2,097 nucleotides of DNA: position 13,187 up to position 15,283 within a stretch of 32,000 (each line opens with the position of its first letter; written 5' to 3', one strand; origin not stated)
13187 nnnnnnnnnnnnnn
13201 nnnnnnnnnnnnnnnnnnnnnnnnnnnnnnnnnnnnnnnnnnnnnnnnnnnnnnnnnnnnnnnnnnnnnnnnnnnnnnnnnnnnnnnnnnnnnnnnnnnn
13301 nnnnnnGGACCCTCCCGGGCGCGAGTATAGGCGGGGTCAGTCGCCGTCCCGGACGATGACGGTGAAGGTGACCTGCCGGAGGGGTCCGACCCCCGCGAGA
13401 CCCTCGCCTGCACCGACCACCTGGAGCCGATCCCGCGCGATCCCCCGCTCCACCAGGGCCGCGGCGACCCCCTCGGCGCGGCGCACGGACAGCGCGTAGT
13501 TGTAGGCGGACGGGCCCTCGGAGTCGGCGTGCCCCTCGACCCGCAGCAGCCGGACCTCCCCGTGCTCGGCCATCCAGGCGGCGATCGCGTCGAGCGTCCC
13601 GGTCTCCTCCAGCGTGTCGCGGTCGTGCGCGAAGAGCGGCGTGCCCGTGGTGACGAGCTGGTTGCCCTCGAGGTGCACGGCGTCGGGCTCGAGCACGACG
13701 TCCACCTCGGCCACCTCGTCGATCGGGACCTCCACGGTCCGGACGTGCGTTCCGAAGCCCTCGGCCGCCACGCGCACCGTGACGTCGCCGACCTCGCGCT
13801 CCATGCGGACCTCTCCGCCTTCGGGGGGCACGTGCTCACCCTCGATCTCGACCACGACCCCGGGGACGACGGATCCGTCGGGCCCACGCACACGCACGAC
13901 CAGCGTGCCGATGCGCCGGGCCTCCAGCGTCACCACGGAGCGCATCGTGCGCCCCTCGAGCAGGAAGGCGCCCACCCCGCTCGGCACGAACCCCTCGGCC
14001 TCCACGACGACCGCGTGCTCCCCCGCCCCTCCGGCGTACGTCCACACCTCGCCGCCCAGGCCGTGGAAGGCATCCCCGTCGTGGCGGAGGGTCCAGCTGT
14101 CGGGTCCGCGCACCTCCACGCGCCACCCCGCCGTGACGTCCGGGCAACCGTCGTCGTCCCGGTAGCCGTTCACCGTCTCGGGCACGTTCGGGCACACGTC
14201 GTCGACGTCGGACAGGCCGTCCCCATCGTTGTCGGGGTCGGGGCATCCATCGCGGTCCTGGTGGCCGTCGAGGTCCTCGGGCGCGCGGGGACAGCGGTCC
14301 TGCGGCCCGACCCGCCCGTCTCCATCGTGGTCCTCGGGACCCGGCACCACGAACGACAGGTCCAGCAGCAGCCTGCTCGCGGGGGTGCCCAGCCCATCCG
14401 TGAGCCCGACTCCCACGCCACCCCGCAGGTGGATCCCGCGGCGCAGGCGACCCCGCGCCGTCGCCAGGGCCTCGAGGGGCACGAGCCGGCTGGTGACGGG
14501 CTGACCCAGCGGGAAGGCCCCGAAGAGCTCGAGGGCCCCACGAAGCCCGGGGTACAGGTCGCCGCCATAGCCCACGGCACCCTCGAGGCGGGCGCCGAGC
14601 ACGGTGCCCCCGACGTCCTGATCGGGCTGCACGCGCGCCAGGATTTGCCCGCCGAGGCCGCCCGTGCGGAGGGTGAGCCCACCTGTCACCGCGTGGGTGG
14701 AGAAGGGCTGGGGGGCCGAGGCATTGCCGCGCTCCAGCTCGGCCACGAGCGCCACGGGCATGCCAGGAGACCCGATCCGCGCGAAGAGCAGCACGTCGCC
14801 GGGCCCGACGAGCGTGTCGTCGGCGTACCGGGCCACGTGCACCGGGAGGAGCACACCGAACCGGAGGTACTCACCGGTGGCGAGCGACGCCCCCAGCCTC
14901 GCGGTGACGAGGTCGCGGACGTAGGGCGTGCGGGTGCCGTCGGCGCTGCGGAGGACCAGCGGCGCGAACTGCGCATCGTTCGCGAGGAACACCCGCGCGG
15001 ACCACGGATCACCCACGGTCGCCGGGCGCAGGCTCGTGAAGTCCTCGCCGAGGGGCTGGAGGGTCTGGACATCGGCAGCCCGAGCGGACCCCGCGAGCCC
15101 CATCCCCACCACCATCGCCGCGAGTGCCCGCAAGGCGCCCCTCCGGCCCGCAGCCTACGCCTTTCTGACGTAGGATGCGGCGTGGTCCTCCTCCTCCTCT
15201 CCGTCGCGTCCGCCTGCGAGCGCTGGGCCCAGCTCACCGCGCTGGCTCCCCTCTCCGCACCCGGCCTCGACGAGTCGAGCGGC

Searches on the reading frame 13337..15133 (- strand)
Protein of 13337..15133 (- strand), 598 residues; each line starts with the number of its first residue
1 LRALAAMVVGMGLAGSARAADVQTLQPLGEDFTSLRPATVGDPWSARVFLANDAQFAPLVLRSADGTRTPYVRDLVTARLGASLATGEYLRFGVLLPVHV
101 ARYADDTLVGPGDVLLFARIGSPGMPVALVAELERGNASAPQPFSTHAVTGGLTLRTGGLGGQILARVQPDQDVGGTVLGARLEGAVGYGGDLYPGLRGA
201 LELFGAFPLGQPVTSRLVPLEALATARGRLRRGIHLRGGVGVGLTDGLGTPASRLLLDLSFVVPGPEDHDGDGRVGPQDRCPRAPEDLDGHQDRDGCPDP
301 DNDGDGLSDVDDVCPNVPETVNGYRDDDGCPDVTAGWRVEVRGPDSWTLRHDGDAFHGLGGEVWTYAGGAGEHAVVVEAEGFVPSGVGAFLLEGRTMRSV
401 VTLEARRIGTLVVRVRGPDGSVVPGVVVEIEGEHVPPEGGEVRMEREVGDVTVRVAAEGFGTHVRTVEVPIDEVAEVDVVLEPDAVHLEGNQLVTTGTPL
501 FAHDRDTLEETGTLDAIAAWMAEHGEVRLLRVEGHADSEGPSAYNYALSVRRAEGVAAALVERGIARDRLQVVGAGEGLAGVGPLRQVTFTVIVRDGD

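Call 98: search_protein_families(library=ncbifam, proteins=[window:13337-15133:-], max_evalue=0.00001)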
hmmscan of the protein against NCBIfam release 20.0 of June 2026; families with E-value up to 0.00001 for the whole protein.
window:13337-15133:- (598 aa): 14 families
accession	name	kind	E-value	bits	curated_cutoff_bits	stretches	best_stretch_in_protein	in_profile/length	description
NF033763.1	exchanger_TraB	exception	8.8e-20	70.2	700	2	488-577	383-474/522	outer membrane exchange protein TraB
NF053585.1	OMP_LP_YfiB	equivalog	1.3e-15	57.6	128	1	490-577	49-137/163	outer membrane lipoprotein YfiB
NF053612.1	anchor_PA1041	equivalog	4.9e-15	56.1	250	1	460-577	95-212/236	PA1041 family peptidoglycan-binding anchor lipoprotein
NF053611.1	YiaD_Gzip_OmpA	equivalog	6.3e-15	55.4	175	1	497-577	102-183/206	YiaD family glycine zipper/OmpA-like lipoprotein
NF053613.1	OMP_toxin_LptF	equivalog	4e-13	49.6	400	1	487-577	131-222/256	lipotoxin F family OmpA-related lipoprotein LptF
TIGR02802.1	Pal_lipo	equivalog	5.5e-12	45.7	125.35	1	501-577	4-81/104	peptidoglycan-associated lipoprotein Pal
NF052230.1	T9SS_PorE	exception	8.8e-11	40.8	600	1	504-577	522-596/648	PorE family type IX secretion system protein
NF045787.1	OmpABordt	equivalog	2.9e-09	36.9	200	1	491-577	79-166/194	outer membrane protein OmpA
NF047726.1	AutTranAdhPGAsTpgA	equivalog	6.1e-08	32.2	350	1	498-575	155-236/268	trimeric autotransporter adhesin/peptidogylcan-associated protein TpgA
TIGR03789.1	pdsO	hypoth_equivalog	1.4e-07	31.4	152.2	1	514-577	158-220/243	sortase-associated OmpA-like protein PdsO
NF007804.1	PRK10510.1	equivalog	1.5e-07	31.1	307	1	512-576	129-192/219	OmpA family lipoprotein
NF008067.1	PRK10802.1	equivalog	1.6e-07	31.4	261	1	512-577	84-148/171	peptidoglycan-associated lipoprotein Pal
NF008071.1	PRK10808.1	equivalog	3.3e-06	26.7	277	1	530-578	267-315/358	porin OmpA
NF053607.1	CHU_0125_OmpA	equivalog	9.4e-06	24.4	620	0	515-577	551-612/639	CHU_0125 family OmpA-like outer membrane integrity protein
